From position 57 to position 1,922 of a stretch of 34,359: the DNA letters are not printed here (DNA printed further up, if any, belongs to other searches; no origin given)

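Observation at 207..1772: One polypeptide combining TssB-like and TssC-like sheath segments, short at the C-terminus and outside any T6SS cluster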

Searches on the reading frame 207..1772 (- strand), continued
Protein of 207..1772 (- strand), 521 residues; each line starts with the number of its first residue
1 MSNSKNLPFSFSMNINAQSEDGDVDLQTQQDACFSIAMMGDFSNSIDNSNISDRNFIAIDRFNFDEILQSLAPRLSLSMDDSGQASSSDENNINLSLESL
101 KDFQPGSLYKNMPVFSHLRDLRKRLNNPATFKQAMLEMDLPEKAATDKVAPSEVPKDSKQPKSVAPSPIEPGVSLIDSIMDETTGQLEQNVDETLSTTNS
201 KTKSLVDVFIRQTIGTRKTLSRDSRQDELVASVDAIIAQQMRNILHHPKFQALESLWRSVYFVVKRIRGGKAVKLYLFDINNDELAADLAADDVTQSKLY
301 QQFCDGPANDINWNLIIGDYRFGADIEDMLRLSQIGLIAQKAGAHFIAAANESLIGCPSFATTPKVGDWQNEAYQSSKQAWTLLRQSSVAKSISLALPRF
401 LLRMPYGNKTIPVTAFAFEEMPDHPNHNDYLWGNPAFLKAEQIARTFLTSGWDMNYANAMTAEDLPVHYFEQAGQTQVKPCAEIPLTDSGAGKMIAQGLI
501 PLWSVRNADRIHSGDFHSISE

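Call 42: fold_search(model_id=the predicted structure, library=pdb)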
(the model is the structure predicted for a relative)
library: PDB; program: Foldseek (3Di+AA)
matches with E <= 10: 395; with E <= 0.001: 9
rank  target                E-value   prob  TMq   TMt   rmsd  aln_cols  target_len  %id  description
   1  3j9g_2                6.6e-19  1.00  0.50  0.60   3.4       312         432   29  Atomic model of the VipA/VipB, the type six secretion system contractile sheath of Vibrio cholerae from cryo-EM (released 2015-03-11)
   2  5n8n_B                1.3e-18  1.00  0.52  0.59   6.9       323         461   28  Contracted sheath of a Pseudomonas aeruginosa type six secretion system consisting of TssB1 and TssC1 (released 2018-01-10)
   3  5urw_1B               2.0e-18  1.00  0.50  0.62   2.7       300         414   31  Structure of the extended type VI secretion system sheath in Myxococcus xanthus (released 2017-05-10)
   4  5urx_1B               3.2e-18  1.00  0.50  0.60   2.8       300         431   30  Structure of the contracted type VI secretion system sheath in Myxococcus xanthus (released 2017-05-10)
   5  5myu_MODEL_1_A        2.4e-17  1.00  0.51  0.62   2.7       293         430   32  VipA-N2/VipB contracted sheath of type VI secretion system (released 2017-08-02)
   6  5mxn_MODEL_1_A        1.5e-16  1.00  0.51  0.56   5.2       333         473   29  Atomic model of the VipA/VipB/Hcp, the type six secretion system non-contractile sheath-tube of Vibrio cholera (released 2017-08-02)
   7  5ojq_A                1.5e-16  1.00  0.51  0.56   5.2       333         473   29  The modeled structure of of wild type extended type VI secretion system sheath/tube complex in vibrio cholerae based o (released 2017-08-09)
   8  3j9o_B                1.1e-12  1.00  0.49  0.59   3.2       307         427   21  CryoEM structure of a type VI secretion system (released 2015-03-18)
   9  9n4v_A                2.9e-12  1.00  0.42  0.59   2.7       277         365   26  Azotobacter vinelandii extended type VI secretion system sheath tube complex (released 2025-07-16)
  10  9qgp_3A               1.2e-02  0.99  0.24  0.31   9.7       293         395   11  Cryo-EM structure of the PlPVC1 sheath, 6-fold symmetrized (C6), in contracted state (released 2025-10-29)
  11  8bl4_A                1.6e-02  0.99  0.29  0.39   7.7       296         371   13  Cryo-EM structure of a contractile injection system in Streptomyces coelicolor, the sheath-tube module in extended sta (released 2023-03-15)
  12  9qgl_3A               2.2e-02  0.98  0.26  0.31  11.7       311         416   11  Cryo-EM structure of the PlPVC1 baseplate, 6-fold symmetrized (C6), in extended state (released 2025-10-29)
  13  9gtp_1f               3.0e-02  0.99  0.29  0.40   7.8       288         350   11  Cryo-EM structure of a contractile injection system in Streptomyces coelicolor, the baseplate complex in extended sta (released 2025-06-18)
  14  9gtp_1h               3.7e-02  0.99  0.27  0.39   8.2       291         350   10  Cryo-EM structure of a contractile injection system in Streptomyces coelicolor, the baseplate complex in extended sta (released 2025-06-18)
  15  9gtp_1e               3.9e-02  0.99  0.28  0.39   8.0       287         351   12  Cryo-EM structure of a contractile injection system in Streptomyces coelicolor, the baseplate complex in extended sta (released 2025-06-18)
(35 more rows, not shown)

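Call 51: find_encoding_contigs(protein=P0007, flank=6000, max_places=1)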
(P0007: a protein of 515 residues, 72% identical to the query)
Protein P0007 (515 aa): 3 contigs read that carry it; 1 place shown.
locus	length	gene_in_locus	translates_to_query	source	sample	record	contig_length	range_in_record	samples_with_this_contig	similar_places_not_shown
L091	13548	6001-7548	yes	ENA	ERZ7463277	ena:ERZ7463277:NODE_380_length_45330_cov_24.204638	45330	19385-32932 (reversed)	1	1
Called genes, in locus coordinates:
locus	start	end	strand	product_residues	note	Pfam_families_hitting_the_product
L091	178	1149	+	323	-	PF04055:Radical_SAM, PF12345:DUF3641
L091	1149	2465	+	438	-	PF00535:Glycos_transf_2, PF09837:DUF2064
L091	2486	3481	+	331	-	PF01180:DHO_dh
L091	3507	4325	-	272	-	PF10977:DUF2797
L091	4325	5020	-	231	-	PF05724:TPMT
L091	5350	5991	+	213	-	PF02163:Peptidase_M50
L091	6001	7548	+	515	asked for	PF05591:T6SS_VipA, PF05943:VipB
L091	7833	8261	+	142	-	PF00581:Rhodanese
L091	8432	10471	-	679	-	PF03193:RsgA_GTPase (faint), PF00005:ABC_tran, PF02463:SMC_N (weak), PF13304:AAA_21, PF08352:oligo_HPY, PF00005:ABC_tran, PF02463:SMC_N, PF08352:oligo_HPY, +9 more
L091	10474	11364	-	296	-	PF00528:BPD_transp_1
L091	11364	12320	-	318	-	PF19300:BPD_transp_1_N, PF00528:BPD_transp_1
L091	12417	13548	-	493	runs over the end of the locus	PF00496:SBP_bac_5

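Call 52: find_encoding_contigs(protein=P0020, flank=6000, max_places=1)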
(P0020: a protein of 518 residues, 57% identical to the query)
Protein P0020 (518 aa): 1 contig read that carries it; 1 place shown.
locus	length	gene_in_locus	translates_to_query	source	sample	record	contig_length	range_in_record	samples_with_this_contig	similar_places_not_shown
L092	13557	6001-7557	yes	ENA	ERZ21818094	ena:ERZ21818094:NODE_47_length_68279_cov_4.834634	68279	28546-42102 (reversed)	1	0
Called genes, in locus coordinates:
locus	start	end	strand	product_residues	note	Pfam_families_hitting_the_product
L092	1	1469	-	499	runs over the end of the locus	PF01970:TctA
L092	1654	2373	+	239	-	PF00392:GntR, PF07702:UTRA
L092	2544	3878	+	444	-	PF00202:Aminotran_3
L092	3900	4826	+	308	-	PF05853:BKACE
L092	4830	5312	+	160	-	PF13302:Acetyltransf_3 (weak), PF00583:Acetyltransf_1, PF13673:Acetyltransf_10 (weak), PF13508:Acetyltransf_7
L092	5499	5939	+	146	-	PF11071:Nuc_deoxyri_tr3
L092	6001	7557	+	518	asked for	PF05591:T6SS_VipA, PF05943:VipB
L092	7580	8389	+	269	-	PF01416:PseudoU_synth_1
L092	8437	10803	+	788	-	PF09371:Tex_N, PF22706:Tex_central_region, PF14639:YqgF, PF16921:Tex_YqgF, PF14635:HHH_7, PF12836:HHH_3, PF17674:HHH_9, PF00575:S1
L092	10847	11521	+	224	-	-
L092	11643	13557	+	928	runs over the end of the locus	PF13188:PAS_8 (faint), PF08448:PAS_4 (faint), PF08447:PAS_3 (faint), PF00989:PAS (weak), PF13426:PAS_9, PF00990:GGDEF, PF00563:EAL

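Call 53: find_encoding_contigs(protein=P0035, flank=6000, max_places=1)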
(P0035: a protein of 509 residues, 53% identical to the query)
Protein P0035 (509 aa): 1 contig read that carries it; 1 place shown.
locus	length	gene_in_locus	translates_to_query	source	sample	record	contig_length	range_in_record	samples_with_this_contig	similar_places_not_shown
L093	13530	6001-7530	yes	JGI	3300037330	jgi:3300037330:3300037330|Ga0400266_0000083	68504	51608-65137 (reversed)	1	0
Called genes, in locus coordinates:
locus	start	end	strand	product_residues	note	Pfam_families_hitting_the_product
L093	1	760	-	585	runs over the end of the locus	PF07885:Ion_trans_2, PF02254:TrkA_N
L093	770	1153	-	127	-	PF19931:DUF6394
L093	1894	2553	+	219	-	PF07963:N_methyl (weak)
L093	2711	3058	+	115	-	-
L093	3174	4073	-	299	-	PF10727:Rossmann-like, PF10728:DUF2520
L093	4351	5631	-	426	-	PF07690:MFS_1, PF05977:MFS_3 (faint), PF07690:MFS_1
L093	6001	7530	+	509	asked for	PF05591:T6SS_VipA, PF05943:VipB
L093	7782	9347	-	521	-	PF01590:GAF, PF13185:GAF_2, PF00158:Sigma54_activat, PF14532:Sigma54_activ_2, PF07728:AAA_5, PF25601:AAA_lid_14, PF02954:HTH_8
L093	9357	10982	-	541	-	PF00989:PAS, PF13188:PAS_8 (faint), PF08448:PAS_4, PF13426:PAS_9, PF08447:PAS_3 (weak), PF02518:HATPase_c, PF14501:HATPase_c_5 (weak)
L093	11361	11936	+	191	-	PF02508:Rnf-Nqr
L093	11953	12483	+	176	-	PF04060:FeS, PF12837:Fer4_6 (faint), PF00037:Fer4 (weak), PF13237:Fer4_10 (weak), PF14697:Fer4_21, PF13187:Fer4_9 (weak), PF25160:LdpA_Fe-S-bd (weak), PF00037:Fer4 (weak), +2 more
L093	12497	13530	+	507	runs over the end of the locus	PF13375:RnfC_N, PF01512:Complex1_51K, PF10531:SLBB, PF12797:Fer4_2 (faint), PF12838:Fer4_7, PF13187:Fer4_9 (weak), PF13237:Fer4_10 (weak)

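Call 58: search_protein_families(library=padloc, proteins=[P0001], max_evalue=0.01)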
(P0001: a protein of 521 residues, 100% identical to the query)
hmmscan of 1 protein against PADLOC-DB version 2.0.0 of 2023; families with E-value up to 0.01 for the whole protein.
P0001 (521 aa): 0 families

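Call 66: find_homologous_proteins(query=L060:10010-11575:+, max_evalue=1e-40)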
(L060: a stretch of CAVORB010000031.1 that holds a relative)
Query L060:10010-11575:+ (521 aa): 1452 proteins with E <= 1e-40 among 8000 candidates; the best 120 are listed.
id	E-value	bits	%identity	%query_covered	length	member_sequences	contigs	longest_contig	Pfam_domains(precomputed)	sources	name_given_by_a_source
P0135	0.0e+0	1091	99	95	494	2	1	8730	PF05591.18,PF05943.18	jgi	jgi:type VI secretion system protein ImpC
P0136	4.5e-251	852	76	100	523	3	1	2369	PF05591.18,PF05943.18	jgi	-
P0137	1.2e-204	699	62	100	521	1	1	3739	PF05591.18,PF05943.18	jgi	jgi:type VI secretion system protein ImpC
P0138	2.5e-195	669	60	100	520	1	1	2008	PF05591.18,PF05943.18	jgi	-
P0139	3.0e-195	668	60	100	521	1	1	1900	PF05591.18,PF05943.18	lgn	-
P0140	6.7e-192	657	60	100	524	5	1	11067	PF05591.18,PF05943.18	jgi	jgi:type VI secretion system protein ImpC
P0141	4.7e-189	648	62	94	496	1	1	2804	PF05591.18,PF05943.18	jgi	jgi:type VI secretion system protein ImpC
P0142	5.9e-188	644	59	100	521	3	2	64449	PF05591.18,PF05943.18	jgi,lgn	-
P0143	4.9e-186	638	58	100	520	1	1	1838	PF05591.18,PF05943.18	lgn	-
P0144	5.4e-185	634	57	100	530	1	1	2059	PF05591.18,PF05943.18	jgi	jgi:type VI secretion system protein ImpC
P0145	1.7e-181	623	57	99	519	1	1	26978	PF05591.18,PF05943.18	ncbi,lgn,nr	ncbi:MAG: type VI secretion system contractile sheath large subunit [Pseudomonadota bacterium]|nr:ty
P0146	1.4e-179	617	57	100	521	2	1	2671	PF05591.18,PF05943.18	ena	-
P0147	7.3e-179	614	62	89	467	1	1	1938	PF05591.18,PF05943.18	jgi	jgi:type VI secretion system protein ImpC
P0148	3.4e-176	605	57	94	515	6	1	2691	PF05591.18,PF05943.18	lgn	-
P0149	1.3e-158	547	51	100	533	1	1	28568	PF05591.18,PF05943.18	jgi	jgi:type VI secretion system protein ImpC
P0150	5.0e-155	536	50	98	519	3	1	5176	PF05591.18,PF05943.18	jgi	jgi:type VI secretion system protein ImpC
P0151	9.4e-154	531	71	63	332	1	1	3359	PF05943.18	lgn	-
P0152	1.8e-153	530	67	68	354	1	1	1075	PF05943.18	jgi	jgi:type VI secretion system protein ImpC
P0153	3.7e-152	526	50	98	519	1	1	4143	PF05591.18,PF05943.18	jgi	jgi:type VI secretion system protein ImpC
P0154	1.2e-151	524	47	98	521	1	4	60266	PF05591.18,PF05943.18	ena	-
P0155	1.6e-151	524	51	100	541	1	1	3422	PF05591.18,PF05943.18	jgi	-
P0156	6.9e-151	522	50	98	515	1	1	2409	PF05591.18,PF05943.18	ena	-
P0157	7.4e-149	515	51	94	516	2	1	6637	PF05591.18,PF05943.18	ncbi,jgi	-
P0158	1.3e-148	514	49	98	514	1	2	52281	PF05591.18,PF05943.18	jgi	-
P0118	2.5e-148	513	48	98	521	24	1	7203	PF05591.18,PF05943.18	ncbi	-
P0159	1.1e-147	511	48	98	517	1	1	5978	PF05591.18,PF05943.18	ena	-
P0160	1.5e-147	511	48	98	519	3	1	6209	PF05591.18,PF05943.18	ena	-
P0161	6.2e-147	509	48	98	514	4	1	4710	PF05591.18,PF05943.18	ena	-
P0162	8.7e-147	508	48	98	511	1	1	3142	PF05591.18,PF05943.18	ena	-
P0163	1.9e-146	507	50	98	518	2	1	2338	PF05591.18,PF05943.18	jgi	-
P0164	3.8e-146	506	51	94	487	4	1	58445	PF05591.18,PF05943.18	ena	-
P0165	4.0e-146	506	49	98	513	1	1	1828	PF05591.18,PF05943.18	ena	-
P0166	1.1e-144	501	49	94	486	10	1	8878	PF05591.18,PF05943.18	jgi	jgi:type VI secretion system protein ImpC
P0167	2.6e-144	500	50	94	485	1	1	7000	PF05591.18,PF05943.18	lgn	-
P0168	7.0e-144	499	48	98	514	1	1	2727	PF05591.18,PF05943.18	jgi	jgi:type VI secretion system protein ImpC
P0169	1.2e-143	498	47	96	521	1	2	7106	PF05591.18,PF05943.18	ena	-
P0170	1.5e-143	498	49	98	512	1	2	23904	PF05591.18,PF05943.18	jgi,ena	jgi:type VI secretion system protein ImpC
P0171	1.8e-143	497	50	94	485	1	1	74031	PF05591.18,PF05943.18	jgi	jgi:type VI secretion system protein ImpC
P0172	5.6e-143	496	49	98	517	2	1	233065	PF05591.18,PF05943.18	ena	-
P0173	7.8e-143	495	47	99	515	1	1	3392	PF05591.18,PF05943.18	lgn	-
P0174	9.3e-143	495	48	97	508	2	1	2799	PF05591.18,PF05943.18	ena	-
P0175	1.3e-142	495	49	94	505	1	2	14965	PF05591.18,PF05943.18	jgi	-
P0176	2.2e-142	494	49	99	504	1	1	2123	PF05591.18,PF05943.18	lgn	-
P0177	3.3e-142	493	49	95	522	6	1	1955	PF05591.18,PF05943.18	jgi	jgi:type VI secretion system protein ImpC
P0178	9.4e-142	492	48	95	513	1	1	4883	PF05591.18,PF05943.18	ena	-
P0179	9.4e-142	492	50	94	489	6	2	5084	PF05591.18,PF05943.18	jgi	jgi:type VI secretion system protein ImpC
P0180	1.4e-141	491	49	100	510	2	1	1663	PF05591.18,PF05943.18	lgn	-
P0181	2.0e-141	491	50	98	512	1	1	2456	PF05591.18,PF05943.18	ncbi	-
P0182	2.0e-141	491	49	98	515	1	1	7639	PF05591.18,PF05943.18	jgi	jgi:type VI secretion system protein ImpC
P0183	3.5e-141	490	48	94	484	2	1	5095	PF05591.18,PF05943.18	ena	-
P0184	3.6e-141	490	48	98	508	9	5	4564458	PF05591.18,PF05943.18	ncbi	ncbi:MAG: type VI secretion system contractile sheath large subunit [Candidatus Sedimenticola sp. (e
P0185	3.9e-141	490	47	98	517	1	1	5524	PF05591.18,PF05943.18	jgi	jgi:type VI secretion system protein ImpC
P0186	4.7e-141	489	47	95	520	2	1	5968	PF05591.18,PF05943.18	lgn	-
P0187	6.6e-141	489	46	100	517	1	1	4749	PF05591.18,PF05943.18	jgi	jgi:type VI secretion system protein ImpC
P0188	9.8e-141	488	48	99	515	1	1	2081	PF05591.18,PF05943.18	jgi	-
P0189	1.7e-140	488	48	98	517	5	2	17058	PF05591.18,PF05943.18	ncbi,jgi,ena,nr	ncbi:MAG: type VI secretion system contractile sheath large subunit [Rhodospirillales bacterium]|nr:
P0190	1.8e-140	488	48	94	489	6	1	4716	PF05591.18,PF05943.18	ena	-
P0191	2.9e-140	487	47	98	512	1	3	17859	PF05591.18,PF05943.18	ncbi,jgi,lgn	jgi:type VI secretion system protein ImpC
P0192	3.3e-140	487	47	97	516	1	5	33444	PF05591.18,PF05943.18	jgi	jgi:type VI secretion system protein ImpC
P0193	3.7e-140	486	48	94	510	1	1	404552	PF05591.18,PF05943.18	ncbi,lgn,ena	-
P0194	4.9e-140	486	46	100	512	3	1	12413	PF05591.18,PF05943.18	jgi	jgi:type VI secretion system protein ImpC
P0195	5.9e-140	486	48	94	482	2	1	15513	PF05591.18,PF05943.18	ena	-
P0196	6.7e-140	486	48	99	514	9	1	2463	PF05591.18,PF05943.18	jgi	jgi:type VI secretion system protein ImpC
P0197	1.1e-139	485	48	98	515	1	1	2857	PF05591.18,PF05943.18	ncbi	-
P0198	1.3e-139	485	47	98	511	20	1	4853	PF05591.18,PF05943.18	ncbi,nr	ncbi:MAG: type VI secretion system contractile sheath large subunit [Methylococcaceae bacterium]|nr:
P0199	1.5e-139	485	46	96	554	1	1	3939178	PF05591.18,PF05943.18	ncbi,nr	ncbi:MAG: type VI secretion system contractile sheath large subunit [Phycisphaerales bacterium]|nr:M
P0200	1.9e-139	484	47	98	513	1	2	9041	PF05591.18,PF05943.18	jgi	-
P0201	1.9e-139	484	47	98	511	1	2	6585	PF05591.18,PF05943.18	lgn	-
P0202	2.5e-139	484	47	99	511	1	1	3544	PF05591.18,PF05943.18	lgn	-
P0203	3.1e-139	483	48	95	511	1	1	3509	PF05591.18,PF05943.18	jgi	-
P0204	4.5e-139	483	47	98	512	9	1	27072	PF05591.18,PF05943.18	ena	-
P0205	5.3e-139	483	45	99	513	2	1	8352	PF05591.18,PF05943.18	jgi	jgi:type VI secretion system protein ImpC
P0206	9.2e-139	482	49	98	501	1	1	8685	PF05591.18,PF05943.18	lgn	-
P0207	2.2e-138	481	48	98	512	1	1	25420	PF05591.18,PF05943.18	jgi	-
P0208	2.2e-138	481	43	98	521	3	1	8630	PF05591.18,PF05943.18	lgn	-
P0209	3.2e-138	480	47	98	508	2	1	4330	PF05591.18,PF05943.18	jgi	-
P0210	6.6e-138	479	45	96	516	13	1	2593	PF05591.18,PF05943.18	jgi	jgi:type VI secretion system protein ImpC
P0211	7.1e-138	479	47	99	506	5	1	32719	PF05591.18,PF05943.18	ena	-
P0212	7.2e-138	479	47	98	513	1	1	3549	PF05591.18,PF05943.18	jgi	jgi:type VI secretion system protein ImpC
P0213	8.1e-138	479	49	90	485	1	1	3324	PF05591.18,PF05943.18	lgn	-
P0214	9.5e-138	479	46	96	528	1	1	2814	PF05591.18,PF05943.18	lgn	-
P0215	1.3e-137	478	48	97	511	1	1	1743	PF05591.18,PF05943.18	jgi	jgi:type VI secretion system protein ImpC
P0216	2.3e-137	477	47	99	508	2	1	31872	PF05591.18,PF05943.18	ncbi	ncbi:MAG: type VI secretion system contractile sheath large subunit [Candidatus Competibacteraceae b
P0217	3.1e-137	477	71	57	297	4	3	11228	PF05943.18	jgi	jgi:type VI secretion system protein ImpC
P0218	3.8e-137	477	49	94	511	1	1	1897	PF05591.18,PF05943.18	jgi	jgi:type VI secretion system protein ImpC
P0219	4.1e-137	476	48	98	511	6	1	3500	PF05591.18,PF05943.18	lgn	-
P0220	4.4e-137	476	50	92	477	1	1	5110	PF05591.18,PF05943.18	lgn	-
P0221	5.3e-137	476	48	94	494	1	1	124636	PF05591.18,PF05943.18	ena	-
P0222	6.2e-137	476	46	96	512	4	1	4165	PF05591.18,PF05943.18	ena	-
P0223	7.3e-137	476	47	98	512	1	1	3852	PF05591.18,PF05943.18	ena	-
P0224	8.9e-137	475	49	95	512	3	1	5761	PF05591.18,PF05943.18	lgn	-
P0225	1.1e-136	475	47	96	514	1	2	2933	PF05591.18,PF05943.18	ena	-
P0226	1.2e-136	475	47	98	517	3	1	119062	PF05591.18,PF05943.18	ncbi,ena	-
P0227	1.2e-136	475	44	98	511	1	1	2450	PF05591.18,PF05943.18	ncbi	ncbi:MAG: type VI secretion system contractile sheath large subunit [Planctomycetales bacterium]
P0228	1.6e-136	474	47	96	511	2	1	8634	PF05591.18,PF05943.18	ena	-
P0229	1.8e-136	474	49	94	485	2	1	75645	PF05591.18,PF05943.18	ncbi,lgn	-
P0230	2.3e-136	474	48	100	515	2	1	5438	PF05591.18,PF05943.18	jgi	-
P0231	2.4e-136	474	47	98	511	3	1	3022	PF05591.18,PF05943.18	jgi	jgi:type VI secretion system protein ImpC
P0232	2.6e-136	474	44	96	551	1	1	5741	PF05591.18,PF05943.18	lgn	-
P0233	3.4e-136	473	49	96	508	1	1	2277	PF05591.18,PF05943.18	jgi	jgi:type VI secretion system protein ImpC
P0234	3.7e-136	473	48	98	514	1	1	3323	PF05591.18,PF05943.18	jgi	jgi:type VI secretion system protein ImpC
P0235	4.1e-136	473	47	98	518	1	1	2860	PF05591.18,PF05943.18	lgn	-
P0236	6.5e-136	473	47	98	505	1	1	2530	PF05591.18,PF05943.18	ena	-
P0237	7.5e-136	472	49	98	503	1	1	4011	PF05591.18,PF05943.18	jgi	jgi:type VI secretion system protein ImpC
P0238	9.4e-136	472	48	94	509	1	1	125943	PF05591.18,PF05943.18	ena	-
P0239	1.2e-135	472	47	98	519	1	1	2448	PF05591.18,PF05943.18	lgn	-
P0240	1.4e-135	471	46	100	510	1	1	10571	PF05591.18,PF05943.18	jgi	jgi:type VI secretion system protein ImpC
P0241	1.7e-135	471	46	98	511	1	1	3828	PF05591.18,PF05943.18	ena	-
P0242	1.8e-135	471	46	96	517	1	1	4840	PF05591.18,PF05943.18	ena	-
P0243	3.2e-135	470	46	99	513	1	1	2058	PF05591.18,PF05943.18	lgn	-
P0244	3.4e-135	470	49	94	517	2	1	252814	PF05591.18,PF05943.18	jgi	jgi:type VI secretion system protein ImpC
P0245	3.5e-135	470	47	97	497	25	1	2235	PF05591.18,PF05943.18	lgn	-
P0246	4.6e-135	470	48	96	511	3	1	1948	PF05591.18,PF05943.18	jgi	jgi:type VI secretion system protein ImpC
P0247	5.8e-135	469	46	98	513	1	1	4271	PF05591.18,PF05943.18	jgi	jgi:type VI secretion system protein ImpC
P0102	6.5e-135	469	44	95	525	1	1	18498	PF05591.18,PF05943.18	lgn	-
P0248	7.3e-135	469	50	94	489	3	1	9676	PF05591.18,PF05943.18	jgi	jgi:type VI secretion system protein ImpC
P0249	7.7e-135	469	47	94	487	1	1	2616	PF05591.18,PF05943.18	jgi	jgi:type VI secretion system protein ImpC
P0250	1.0e-134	469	47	98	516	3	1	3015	PF05591.18,PF05943.18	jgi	jgi:type VI secretion system protein ImpC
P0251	1.1e-134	468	46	98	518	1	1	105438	PF05591.18,PF05943.18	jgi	jgi:type VI secretion system protein ImpC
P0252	1.1e-134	468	46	96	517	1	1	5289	PF05591.18,PF05943.18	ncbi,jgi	-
